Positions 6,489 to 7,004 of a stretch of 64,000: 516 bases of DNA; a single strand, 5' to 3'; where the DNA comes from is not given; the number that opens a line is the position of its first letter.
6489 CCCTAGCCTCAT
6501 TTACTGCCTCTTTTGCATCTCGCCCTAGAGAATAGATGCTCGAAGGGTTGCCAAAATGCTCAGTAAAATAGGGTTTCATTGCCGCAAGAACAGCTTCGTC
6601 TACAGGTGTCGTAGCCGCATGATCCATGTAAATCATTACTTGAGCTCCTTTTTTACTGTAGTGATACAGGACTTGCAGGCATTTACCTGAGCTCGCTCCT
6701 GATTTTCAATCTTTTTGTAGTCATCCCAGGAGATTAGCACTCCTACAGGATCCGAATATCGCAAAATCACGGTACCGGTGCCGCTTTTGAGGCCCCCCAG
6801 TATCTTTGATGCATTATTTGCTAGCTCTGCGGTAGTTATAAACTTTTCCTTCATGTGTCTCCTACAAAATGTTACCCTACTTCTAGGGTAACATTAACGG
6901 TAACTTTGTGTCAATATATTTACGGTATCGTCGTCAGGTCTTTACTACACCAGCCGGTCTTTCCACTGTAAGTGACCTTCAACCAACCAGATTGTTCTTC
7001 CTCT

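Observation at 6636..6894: Phd/YefM-like orphan 'antitoxin' as leader gene of the nifS-nifU operon behind a perfect 11-bp palindrome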

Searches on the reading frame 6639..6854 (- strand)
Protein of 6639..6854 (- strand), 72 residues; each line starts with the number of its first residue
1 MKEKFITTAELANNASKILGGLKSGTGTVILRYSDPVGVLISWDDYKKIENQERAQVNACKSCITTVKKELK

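Call 3: search_protein_families(library=pfam, proteins=[window:6639-6854:-], max_evalue=0.1)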
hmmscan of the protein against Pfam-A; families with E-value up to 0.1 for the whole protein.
window:6639-6854:- (72 aa): 1 family
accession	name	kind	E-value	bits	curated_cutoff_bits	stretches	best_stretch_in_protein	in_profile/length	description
PF02604.26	PhdYeFM_antitox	-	4.4e-05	23.6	29.8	1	4-54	2-53/74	Antitoxin Phd_YefM, type II toxin-antitoxin system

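Call 4: search_protein_families(library=ncbifam, proteins=[window:6639-6854:-], max_evalue=0.1)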
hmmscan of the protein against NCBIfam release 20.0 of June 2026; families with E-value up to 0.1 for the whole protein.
window:6639-6854:- (72 aa): 2 families
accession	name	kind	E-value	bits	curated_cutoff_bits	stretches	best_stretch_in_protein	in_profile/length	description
TIGR01552.1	phd_fam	subfamily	0.013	14.8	20.8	1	34-54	30-50/53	type II toxin-antitoxin system prevent-host-death family antitoxin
NF003146.0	PRK04081.1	equivalog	0.044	13.2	194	1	2-68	47-113/207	hypothetical protein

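Call 8: find_homologous_proteins(query=window:6639-6854:-, max_evalue=0.01)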
Query window:6639-6854:- (72 aa): 115 proteins with E <= 0.01 among 115 candidates.
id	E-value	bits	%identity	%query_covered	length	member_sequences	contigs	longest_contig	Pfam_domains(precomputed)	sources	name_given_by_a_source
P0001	6.3e-39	148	97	100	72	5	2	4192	-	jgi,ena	-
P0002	2.8e-34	133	90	100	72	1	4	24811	-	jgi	jgi:hypothetical protein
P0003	5.6e-34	132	88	100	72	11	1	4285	-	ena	-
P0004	7.4e-34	132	88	100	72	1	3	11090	PF02604.27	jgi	jgi:hypothetical protein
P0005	2.0e-33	130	86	100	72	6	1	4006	-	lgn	-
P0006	9.3e-33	128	86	100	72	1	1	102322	-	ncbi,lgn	-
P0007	1.1e-31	125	85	100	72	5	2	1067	-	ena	-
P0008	8.6e-31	122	83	100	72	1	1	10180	PF02604.27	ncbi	-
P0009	1.5e-30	121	81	100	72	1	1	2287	-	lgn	-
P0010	1.7e-28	115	76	100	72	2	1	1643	-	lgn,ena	-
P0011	2.6e-28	114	76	100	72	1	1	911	-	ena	-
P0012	8.1e-28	113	81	94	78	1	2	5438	-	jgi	jgi:hypothetical protein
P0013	9.7e-28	113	75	100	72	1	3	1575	-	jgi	-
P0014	1.1e-27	112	74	97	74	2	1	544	-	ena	-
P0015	2.0e-27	112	79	94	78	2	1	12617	-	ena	-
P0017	2.5e-27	111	79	100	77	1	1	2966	PF02604.27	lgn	-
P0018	3.9e-27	111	77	96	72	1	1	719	PF02604.27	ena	-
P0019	5.9e-27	110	78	96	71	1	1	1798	PF02604.27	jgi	jgi:antitoxin (DNA-binding transcriptional repressor) of toxin-antitoxin stability system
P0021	2.6e-25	105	72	100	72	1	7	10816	PF02604.27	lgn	-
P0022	6.2e-25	104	70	96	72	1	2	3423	PF02604.27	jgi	jgi:prevent-host-death family protein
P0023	1.1e-24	103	75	96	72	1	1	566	PF02604.27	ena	-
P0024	1.3e-24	103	71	100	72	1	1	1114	PF02604.27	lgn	-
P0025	1.3e-24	103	71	96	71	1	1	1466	PF02604.27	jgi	jgi:PHD/YefM family antitoxin component YafN of YafNO toxin-antitoxin module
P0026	2.2e-24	102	68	100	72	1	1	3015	PF02604.27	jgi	jgi:hypothetical protein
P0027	2.6e-24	102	70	96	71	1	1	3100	PF02604.27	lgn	-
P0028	3.0e-24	102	70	96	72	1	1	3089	PF02604.27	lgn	-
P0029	3.4e-24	101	70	96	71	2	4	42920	PF02604.27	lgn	-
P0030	4.1e-24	101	70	96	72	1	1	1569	PF02604.27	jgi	jgi:prevent-host-death family protein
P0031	4.2e-24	101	70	96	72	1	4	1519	PF02604.27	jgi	jgi:PHD/YefM family antitoxin component YafN of YafNO toxin-antitoxin module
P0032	5.1e-24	101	70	96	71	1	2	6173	PF02604.27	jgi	jgi:PHD/YefM family antitoxin component YafN of YafNO toxin-antitoxin module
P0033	5.7e-24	101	74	94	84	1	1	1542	PF02604.27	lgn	-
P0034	5.9e-24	101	68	96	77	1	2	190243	PF02604.27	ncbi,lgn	-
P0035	6.8e-24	100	68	96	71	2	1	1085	PF02604.27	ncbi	-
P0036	9.4e-24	100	70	96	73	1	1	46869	PF02604.27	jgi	jgi:antitoxin (DNA-binding transcriptional repressor) of toxin-antitoxin stability system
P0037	1.0e-23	100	71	96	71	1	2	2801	PF02604.27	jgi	jgi:PHD/YefM family antitoxin component YafN of YafNO toxin-antitoxin module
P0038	1.1e-23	100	71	96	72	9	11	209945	PF02604.27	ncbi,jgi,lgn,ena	-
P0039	1.2e-23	100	67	100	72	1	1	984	PF02604.27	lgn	-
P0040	1.3e-23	100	69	100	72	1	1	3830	PF02604.27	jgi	jgi:prevent-host-death family protein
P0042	1.4e-23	99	68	96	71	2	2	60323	PF02604.27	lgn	-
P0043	1.9e-23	99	68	96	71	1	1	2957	PF02604.27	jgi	jgi:PHD/YefM family antitoxin component YafN of YafNO toxin-antitoxin module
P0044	2.0e-23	99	67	96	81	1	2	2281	PF02604.27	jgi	jgi:PHD/YefM family antitoxin component YafN of YafNO toxin-antitoxin module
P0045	2.6e-23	99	70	96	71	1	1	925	PF02604.27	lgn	-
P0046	2.6e-23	99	71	100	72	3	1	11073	PF02604.27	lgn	-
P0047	2.9e-23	98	68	100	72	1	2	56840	PF02604.27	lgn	-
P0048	3.2e-23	98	68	100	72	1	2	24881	PF02604.27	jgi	-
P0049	3.5e-23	98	71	96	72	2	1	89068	PF02604.27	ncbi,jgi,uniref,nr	ncbi:type II toxin-antitoxin system Phd/YefM family antitoxin [candidate division WS5 bacterium]|uni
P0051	3.6e-23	98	68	96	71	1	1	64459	PF02604.27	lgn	-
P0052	4.3e-23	98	68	96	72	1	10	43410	PF02604.27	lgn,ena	-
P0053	4.3e-23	98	75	94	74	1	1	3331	PF02604.27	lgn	-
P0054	4.6e-23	98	71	96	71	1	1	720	PF02604.27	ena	-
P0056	5.0e-23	98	69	94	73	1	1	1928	PF02604.27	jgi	jgi:prevent-host-death family protein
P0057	5.9e-23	97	68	96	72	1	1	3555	PF02604.27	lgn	-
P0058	6.1e-23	97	70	96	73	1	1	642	PF02604.27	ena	-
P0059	6.3e-23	97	72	96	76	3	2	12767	PF02604.27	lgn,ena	-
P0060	7.7e-23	97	65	100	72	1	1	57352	PF02604.27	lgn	-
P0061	8.0e-23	97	69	100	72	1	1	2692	PF02604.27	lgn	-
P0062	8.6e-23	97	70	96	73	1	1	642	PF02604.27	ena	-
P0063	8.8e-23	97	70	96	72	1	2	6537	PF02604.27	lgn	-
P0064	9.3e-23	97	68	96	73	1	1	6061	PF02604.27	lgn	-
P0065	9.5e-23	97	68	100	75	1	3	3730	PF02604.27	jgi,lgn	-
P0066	9.6e-23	97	70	97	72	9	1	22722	PF02604.27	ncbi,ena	-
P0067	1.1e-22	97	71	96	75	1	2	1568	PF02604.27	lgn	-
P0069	1.5e-22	96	65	100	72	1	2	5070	PF02604.27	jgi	jgi:prevent-host-death family protein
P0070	1.7e-22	96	67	96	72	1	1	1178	PF02604.27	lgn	-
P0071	1.7e-22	96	63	99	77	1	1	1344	PF02604.27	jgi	-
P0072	1.8e-22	96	65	100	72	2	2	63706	PF02604.27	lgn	-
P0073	1.9e-22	96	72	96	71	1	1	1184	PF02604.27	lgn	-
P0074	2.2e-22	96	68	96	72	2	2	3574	PF02604.27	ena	-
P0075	2.2e-22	96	70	97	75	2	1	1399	PF02604.27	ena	-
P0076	2.4e-22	96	69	94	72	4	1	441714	PF02604.27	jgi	-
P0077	2.5e-22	96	68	100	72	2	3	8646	PF02604.27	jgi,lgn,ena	-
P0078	2.9e-22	95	70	96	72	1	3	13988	PF02604.27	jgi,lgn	jgi:antitoxin (DNA-binding transcriptional repressor) of toxin-antitoxin stability system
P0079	4.4e-22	95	71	94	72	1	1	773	PF02604.27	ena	-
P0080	4.5e-22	95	67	96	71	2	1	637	PF02604.27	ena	-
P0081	5.8e-22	94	67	97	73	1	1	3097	PF02604.27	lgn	-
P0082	6.2e-22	94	71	96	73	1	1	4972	PF02604.27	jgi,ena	-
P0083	6.9e-22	94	65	96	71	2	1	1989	PF02604.27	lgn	-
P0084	1.1e-21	93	67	96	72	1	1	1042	PF02604.27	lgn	-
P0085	1.4e-21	93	68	96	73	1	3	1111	PF02604.27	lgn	-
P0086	1.6e-21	93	67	96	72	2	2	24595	PF02604.27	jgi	jgi:prevent-host-death family protein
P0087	1.8e-21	93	65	96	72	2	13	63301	PF02604.27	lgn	-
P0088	2.0e-21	93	63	94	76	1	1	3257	PF02604.27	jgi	-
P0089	2.0e-21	93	64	97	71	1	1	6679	PF02604.27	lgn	-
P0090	2.1e-21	93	72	89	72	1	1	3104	PF02604.27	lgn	-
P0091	2.2e-21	92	67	96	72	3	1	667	PF02604.27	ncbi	-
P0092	2.2e-21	92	67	96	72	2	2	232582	PF02604.27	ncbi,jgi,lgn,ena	ncbi:MAG: type II toxin-antitoxin system Phd/YefM family antitoxin [Patescibacteria group bacterium]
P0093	2.7e-21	92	66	94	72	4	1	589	PF02604.27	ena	-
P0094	5.2e-21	91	64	96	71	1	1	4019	PF02604.27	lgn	-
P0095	5.8e-21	91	67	96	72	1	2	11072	PF02604.27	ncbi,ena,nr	ncbi:type II toxin-antitoxin system prevent-host-death family antitoxin [Patescibacteria group bacte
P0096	6.6e-21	91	65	96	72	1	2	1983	PF02604.27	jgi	jgi:PHD/YefM family antitoxin component YafN of YafNO toxin-antitoxin module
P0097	7.4e-21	91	64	96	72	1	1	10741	PF02604.27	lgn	-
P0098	9.7e-21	90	65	100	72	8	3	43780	PF02604.27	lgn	-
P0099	1.0e-20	90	65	94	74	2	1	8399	PF02604.27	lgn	-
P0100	1.1e-20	90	67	96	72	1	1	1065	PF02604.27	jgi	jgi:prevent-host-death family protein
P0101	1.3e-20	90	61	100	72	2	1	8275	PF02604.27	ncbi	-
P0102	1.6e-20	90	65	100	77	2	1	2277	PF02604.27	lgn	-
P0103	4.1e-20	89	64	96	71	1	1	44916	PF02604.27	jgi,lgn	jgi:PHD/YefM family antitoxin component YafN of YafNO toxin-antitoxin module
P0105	1.3e-19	87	65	100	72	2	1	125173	PF02604.27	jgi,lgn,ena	-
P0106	1.4e-19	87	70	88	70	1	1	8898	PF02604.27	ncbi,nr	ncbi:MAG: type II toxin-antitoxin system Phd/YefM family antitoxin, partial [Patescibacteria group b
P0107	1.6e-19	87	65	96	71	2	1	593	PF02604.27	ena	-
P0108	1.8e-19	86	62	96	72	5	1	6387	PF02604.27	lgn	-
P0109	2.7e-19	86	62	96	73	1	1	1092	PF02604.27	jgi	-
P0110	4.4e-19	85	65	96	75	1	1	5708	PF02604.27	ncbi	-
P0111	1.1e-18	84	61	99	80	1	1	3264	PF02604.27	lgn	-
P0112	2.5e-18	83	62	94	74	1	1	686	PF02604.27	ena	-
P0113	3.6e-18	82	62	96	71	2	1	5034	PF02604.27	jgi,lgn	jgi:PHD/YefM family antitoxin component YafN of YafNO toxin-antitoxin module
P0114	1.1e-17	81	62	94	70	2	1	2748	PF02604.27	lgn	-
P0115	1.9e-15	74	55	99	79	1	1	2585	PF02604.27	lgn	-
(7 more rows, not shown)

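Call 10: find_related_loci(query=window:6639-6854:-, collection=genome_contigs, flank=4000)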
Query window:6639-6854:- (72 aa) in genome_contigs; peptide patterns used: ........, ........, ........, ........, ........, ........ (x = any residue, [..] = any of these).
184 stretches matched a pattern; 13 encode a relative of the query (tblastn E <= 1e-3); 13 distinct loci.
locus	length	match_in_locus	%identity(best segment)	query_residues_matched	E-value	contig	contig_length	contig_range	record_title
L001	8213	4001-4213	96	1-71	2e-43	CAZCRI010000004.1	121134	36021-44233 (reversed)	MAG TPA_asm: uncultured Candidatus Saccharibacteria bacterium isolate binchicken_co269_59 genome assembly, contig: NODE_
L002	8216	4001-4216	86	1-72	4e-39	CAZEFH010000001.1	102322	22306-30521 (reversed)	MAG TPA_asm: uncultured Candidatus Saccharibacteria bacterium isolate binchicken_co269_92 genome assembly, contig: NODE_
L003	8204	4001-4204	79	1-68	1e-33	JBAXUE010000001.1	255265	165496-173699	MAG: bacterium isolate ELA653 MAG653_1, whole genome shotgun sequence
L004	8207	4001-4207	68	1-69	2e-30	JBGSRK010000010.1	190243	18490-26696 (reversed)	MAG: Patescibacteria group bacterium isolate JTS-AC356 k141_3868108, whole genome shotgun sequence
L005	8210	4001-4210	70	1-70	2e-29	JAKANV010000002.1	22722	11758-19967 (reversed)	MAG: bacterium isolate WY5.bin98 NODE_3494_length_22722_cov_1.106484, whole genome shotgun sequence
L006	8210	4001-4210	67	1-70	3e-29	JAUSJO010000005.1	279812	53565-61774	MAG: bacterium isolate E14_metabat.bin.303 E14_k141_1464522, whole genome shotgun sequence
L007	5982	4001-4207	61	1-69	1e-28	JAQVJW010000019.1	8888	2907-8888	MAG: Patescibacteria group bacterium isolate STE_72 NODE_21003_length_8888_cov_6.495035_Sandtown_E, whole genome shotgun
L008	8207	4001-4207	67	1-69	3e-28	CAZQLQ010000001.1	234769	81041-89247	MAG TPA_asm: uncultured Candidatus Saccharibacteria bacterium isolate binchicken_co22_144 genome assembly, contig: NODE_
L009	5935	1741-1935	69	1-65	1e-27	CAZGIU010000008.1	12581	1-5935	MAG TPA_asm: uncultured Candidatus Saccharibacteria bacterium isolate SRP257756_co1_110 genome assembly, contig: NODE_44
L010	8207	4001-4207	67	1-69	2e-27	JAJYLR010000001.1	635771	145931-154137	MAG: bacterium isolate DBS2-1.bin86 NODE_1_length_635771_cov_21.116458, whole genome shotgun sequence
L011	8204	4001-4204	63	1-68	2e-27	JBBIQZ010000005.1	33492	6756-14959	MAG: bacterium isolate SIF170217_bin_338 NODE_108_length_33492_cov_5.785746, whole genome shotgun sequence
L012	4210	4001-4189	70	1-63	2e-26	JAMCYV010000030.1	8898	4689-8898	MAG: Patescibacteria group bacterium isolate FK_Sedi_B_Bin.336 NODE_33672_length_8898_cov_3.16509, whole genome shotgun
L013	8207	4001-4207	61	1-69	7e-26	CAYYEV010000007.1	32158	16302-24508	MAG TPA_asm: uncultured Candidatus Saccharibacteria bacterium isolate SRP239243_co1_80 genome assembly, contig: NODE_190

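Call 18: search_solved_structures(query=A1, max_evalue=1, show_alignments=3)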
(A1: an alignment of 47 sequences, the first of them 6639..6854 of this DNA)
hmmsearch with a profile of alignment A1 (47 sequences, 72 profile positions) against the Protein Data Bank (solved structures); distinct sequences matched with E-value up to 1: 8.
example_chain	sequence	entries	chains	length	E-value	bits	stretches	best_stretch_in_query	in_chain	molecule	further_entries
8g9k_A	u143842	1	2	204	0.25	14.4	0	9-29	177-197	THR2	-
4uoe_A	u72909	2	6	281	0.32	14.1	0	10-52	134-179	SPERMIDINE SYNTHASE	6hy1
2pwp_A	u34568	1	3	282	0.32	14.1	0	10-52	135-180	Spermidine synthase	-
2hte_A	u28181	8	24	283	0.32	14.1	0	10-52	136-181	Spermidine synthase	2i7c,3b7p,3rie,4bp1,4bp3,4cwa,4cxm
2pss_A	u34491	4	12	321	0.41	13.7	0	10-51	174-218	Spermidine synthase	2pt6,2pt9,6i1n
6rhv_C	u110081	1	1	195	0.46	13.6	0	15-49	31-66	Integrin alpha-M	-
3dbo_A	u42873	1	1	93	0.47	13.5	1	7-41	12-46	Uncharacterized protein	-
9hll_A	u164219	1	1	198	0.51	13.4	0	15-49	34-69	Integrin alpha-M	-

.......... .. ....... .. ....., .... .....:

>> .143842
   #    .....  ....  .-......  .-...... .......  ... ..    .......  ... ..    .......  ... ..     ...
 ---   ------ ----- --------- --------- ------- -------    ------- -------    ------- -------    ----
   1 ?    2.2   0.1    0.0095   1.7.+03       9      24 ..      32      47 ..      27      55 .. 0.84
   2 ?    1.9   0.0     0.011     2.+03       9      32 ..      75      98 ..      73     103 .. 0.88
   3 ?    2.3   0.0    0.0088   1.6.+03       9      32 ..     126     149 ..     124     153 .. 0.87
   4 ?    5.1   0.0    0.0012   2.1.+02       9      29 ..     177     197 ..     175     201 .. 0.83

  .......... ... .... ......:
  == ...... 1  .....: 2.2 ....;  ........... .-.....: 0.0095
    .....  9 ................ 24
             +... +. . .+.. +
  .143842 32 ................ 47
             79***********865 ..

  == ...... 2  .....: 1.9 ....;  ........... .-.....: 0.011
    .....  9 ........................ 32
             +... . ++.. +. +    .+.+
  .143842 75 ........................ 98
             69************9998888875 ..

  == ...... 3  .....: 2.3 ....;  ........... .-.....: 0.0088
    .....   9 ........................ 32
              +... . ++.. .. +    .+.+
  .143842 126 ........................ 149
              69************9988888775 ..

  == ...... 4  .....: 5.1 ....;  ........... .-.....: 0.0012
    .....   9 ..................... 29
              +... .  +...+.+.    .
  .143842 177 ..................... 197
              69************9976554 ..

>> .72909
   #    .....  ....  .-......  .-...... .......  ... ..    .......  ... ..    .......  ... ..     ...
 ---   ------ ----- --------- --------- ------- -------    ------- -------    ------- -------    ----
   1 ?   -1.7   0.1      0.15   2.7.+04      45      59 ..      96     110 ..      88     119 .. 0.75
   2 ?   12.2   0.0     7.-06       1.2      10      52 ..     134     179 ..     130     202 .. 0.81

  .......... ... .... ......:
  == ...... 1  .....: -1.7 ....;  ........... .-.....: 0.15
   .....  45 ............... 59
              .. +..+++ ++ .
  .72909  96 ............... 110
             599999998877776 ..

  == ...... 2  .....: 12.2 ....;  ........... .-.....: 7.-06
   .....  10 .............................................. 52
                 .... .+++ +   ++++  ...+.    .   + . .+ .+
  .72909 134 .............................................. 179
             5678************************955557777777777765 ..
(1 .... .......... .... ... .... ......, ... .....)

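Call 19: search_protein_families(library=pfam, alignment_id=A1, max_evalue=0.01)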
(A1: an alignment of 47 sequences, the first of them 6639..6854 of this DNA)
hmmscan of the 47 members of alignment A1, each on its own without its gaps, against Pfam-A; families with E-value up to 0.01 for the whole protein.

A. member 1, window:6639-6854:- (72 aa): 1 family
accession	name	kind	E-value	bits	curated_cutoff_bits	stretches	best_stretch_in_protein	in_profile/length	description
PF02604.26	PhdYeFM_antitox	-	4.4e-05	23.6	29.8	1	4-54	2-53/74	Antitoxin Phd_YefM, type II toxin-antitoxin system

B. families by the number of members that match (of 47 scanned): 3 families
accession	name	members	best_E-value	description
PF02604.26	PhdYeFM_antitox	47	6.4e-10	Antitoxin Phd_YefM, type II toxin-antitoxin system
PF21852.1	DUF6911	1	0.0056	Family of unknown function (DUF6911)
PF18057.6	DUF5594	1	0.0093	Domain of unknown function (DUF5594)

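Call 21: predict_structure(alignment_id=A1)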
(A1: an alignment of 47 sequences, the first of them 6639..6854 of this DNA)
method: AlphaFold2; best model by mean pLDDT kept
length: 72 residues; sequences in the alignment: 47
mean_pLDDT: 70.7   pTM: 0.30
mean pLDDT of the five models: 70.7, 70.5, 69.0, 65.0, 59.0
residues with pLDDT >= 90: 0; 70-90: 37; 50-70: 35; < 50: 0
segments of 3 or more residues with pLDDT < 50: none
pLDDT, mean of each block of 10 residues (from residue 1): 62 71 61 58 83 81 80 72
secondary structure, 60 per line:
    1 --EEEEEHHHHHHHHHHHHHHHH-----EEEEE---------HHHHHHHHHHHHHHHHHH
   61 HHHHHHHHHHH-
elements in order: E3-7 H8-23 E29-33 H43-71

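Call 28: fold_search(model_id=the predicted structure, library=pdb)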
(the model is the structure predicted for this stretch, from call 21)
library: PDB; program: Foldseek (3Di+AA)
matches with E <= 10: 74; with E <= 0.001: 0
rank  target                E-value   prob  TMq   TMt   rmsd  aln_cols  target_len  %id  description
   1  4zm0_B                3.0e-01  0.54  0.36  0.44  11.6        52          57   17  Antitoxin Phd from phage P1 in complex with its operator DNA inverted repeat (released 2016-04-20)
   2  4zm2_D                4.7e-01  0.47  0.37  0.47  11.4        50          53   18  Antitoxin Phd from phage P1 in complex with its operator DNA inverted repeat in a monoclinic space group (released 2016-04-20)
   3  3hs2_A                6.4e-01  0.28  0.36  0.45  12.3        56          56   21  Crystal structure of PHD truncated to residue 57 in an orthorhombic space group (released 2010-06-23)
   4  2a6q_B                6.9e-01  0.28  0.36  0.42  11.9        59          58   20  Crystal structure of YefM-YoeB complex (released 2005-08-23)
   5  3hry_B                9.4e-01  0.28  0.36  0.44  11.3        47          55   19  Crystal structure of PHD in a trigonal space group and partially disordered (released 2010-06-23)
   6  3hry_A                9.4e-01  0.23  0.35  0.37  10.7        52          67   23  Crystal structure of PHD in a trigonal space group and partially disordered (released 2010-06-23)
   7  7v5y_B                1.0e+00  0.20  0.34  0.30  12.0        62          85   13  Crystal structure of hexameric complex of Sa2YoeB-Sa2YefM toxin-antitoxin from Staphylococcus aureus (released 2021-12-15)
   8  7v6w_D                1.7e+00  0.14  0.34  0.30  12.2        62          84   13  Crystal structure of heterohexameric Sa2YoeB-Sa2YefM complex bound to 26bp-DNA (released 2021-12-15)
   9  4zm2_B                1.9e+00  0.15  0.36  0.42  12.2        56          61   21  Antitoxin Phd from phage P1 in complex with its operator DNA inverted repeat in a monoclinic space group (released 2016-04-20)
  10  3d55_B                2.2e+00  0.13  0.38  0.33  15.1        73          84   16  Crystal structure of M. tuberculosis YefM antitoxin (released 2008-12-02)
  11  9a88_K                3.7e+00  0.08  0.32  0.14  11.7        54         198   18  Structure of the pre-incision complex in nucleotide excision repair   (released 2024-10-09)
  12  6jqy_B                4.0e+00  0.20  0.36  0.55   1.9        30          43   20  Crystal structure of N-terminal domain of VapB46 antitoxin from Mycobacterium tuberculosis (released 2020-04-08)
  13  3hs2_C                4.3e+00  0.09  0.37  0.44  12.1        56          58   21  Crystal structure of PHD truncated to residue 57 in an orthorhombic space group (released 2010-06-23)
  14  8yxv_G                4.3e+00  0.09  0.35  0.34  12.2        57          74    9  Toxin-antitoxin complex from Streptococcus pneumoniae (released 2025-04-09)
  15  9pd4_R                4.3e+00  0.07  0.27  0.17   5.0        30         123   23  NER dual incision complex - DuIM (released 2026-02-18)
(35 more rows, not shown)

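Call 46: search_protein_representatives(alignment_id=A2)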
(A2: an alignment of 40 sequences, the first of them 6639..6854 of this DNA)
Query: 40 sequences, 71 profile positions. Proteins with E-value up to 0.001 (for the whole library): 213; up to 1e-10: 21; up to 1e-30: 0. The best 150 are listed.
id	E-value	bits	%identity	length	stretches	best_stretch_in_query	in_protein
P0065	1.9e-27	110.8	-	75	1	1-69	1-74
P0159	1.2e-25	104.9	-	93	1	1-65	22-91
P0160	2.3e-22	94.4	-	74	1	3-67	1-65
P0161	1.3e-20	88.9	-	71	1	1-65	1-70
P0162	2.0e-20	88.2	-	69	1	3-70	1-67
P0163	3.9e-19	84.1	-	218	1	2-67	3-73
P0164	3.0e-18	81.3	-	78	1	5-66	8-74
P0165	9.4e-17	76.5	-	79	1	3-70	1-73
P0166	1.1e-16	76.3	-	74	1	6-70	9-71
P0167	1.7e-16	75.7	-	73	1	2-70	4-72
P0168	3.2e-16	74.8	-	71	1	3-64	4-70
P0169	1.7e-15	72.5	-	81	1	2-71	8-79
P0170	6.9e-15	70.5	-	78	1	4-66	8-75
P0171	1.4e-14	69.5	-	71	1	3-66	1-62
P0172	1.9e-14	69.1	-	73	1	2-70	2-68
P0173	2.6e-14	68.7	-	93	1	2-68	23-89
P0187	3.0e-08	49.2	-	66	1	4-52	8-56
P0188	3.8e-08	48.9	-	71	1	3-51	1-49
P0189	5.4e-08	48.4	-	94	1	4-62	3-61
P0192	3.0e-07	46.0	-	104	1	1-53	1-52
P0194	5.3e-07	45.3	-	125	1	3-51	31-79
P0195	6.1e-07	45.1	-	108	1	4-56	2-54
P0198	1.1e-06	44.2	-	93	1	3-54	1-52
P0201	1.4e-06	43.9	-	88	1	8-52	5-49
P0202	2.1e-06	43.3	-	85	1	3-64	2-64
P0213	1.2e-05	40.9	-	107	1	3-53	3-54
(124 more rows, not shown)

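Call 48: find_encoding_contigs(protein=P0164, flank=3000, max_places=2)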
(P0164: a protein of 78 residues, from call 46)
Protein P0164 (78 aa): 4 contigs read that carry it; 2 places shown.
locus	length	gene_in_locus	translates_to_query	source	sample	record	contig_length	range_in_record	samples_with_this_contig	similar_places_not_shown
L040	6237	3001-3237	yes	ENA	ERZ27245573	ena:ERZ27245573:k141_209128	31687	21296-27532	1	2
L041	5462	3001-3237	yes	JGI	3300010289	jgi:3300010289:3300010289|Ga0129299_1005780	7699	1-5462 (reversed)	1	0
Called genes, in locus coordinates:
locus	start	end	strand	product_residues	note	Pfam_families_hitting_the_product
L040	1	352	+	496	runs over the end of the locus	PF00133:tRNA-synt_1, PF01406:tRNA-synt_1e (weak), PF09334:tRNA-synt_1g, PF00133:tRNA-synt_1, PF08264:Anticodon_1 (weak)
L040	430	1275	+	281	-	PF00892:EamA (weak)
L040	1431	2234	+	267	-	PF01026:TatD_DNase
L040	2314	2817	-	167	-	PF12728:HTH_17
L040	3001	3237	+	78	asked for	PF02604:PhdYeFM_antitox (weak)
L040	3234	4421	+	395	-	PF00266:Aminotran_5, PF01212:Beta_elim_lyase (weak)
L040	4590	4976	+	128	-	PF01592:NifU_N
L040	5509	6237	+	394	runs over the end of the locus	PF00764:Arginosuc_synth (faint), PF03054:tRNA_Me_trans, PF20259:tRNA_Me_trans_M, PF20258:tRNA_Me_trans_C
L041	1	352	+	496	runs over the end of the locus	PF00133:tRNA-synt_1, PF01406:tRNA-synt_1e (weak), PF09334:tRNA-synt_1g, PF00133:tRNA-synt_1, PF08264:Anticodon_1 (weak)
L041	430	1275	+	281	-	PF00892:EamA (weak)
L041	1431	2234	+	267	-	PF01026:TatD_DNase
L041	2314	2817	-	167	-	PF12728:HTH_17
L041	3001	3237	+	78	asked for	PF02604:PhdYeFM_antitox (weak)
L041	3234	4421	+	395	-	PF00266:Aminotran_5, PF01212:Beta_elim_lyase (weak)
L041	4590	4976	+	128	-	PF01592:NifU_N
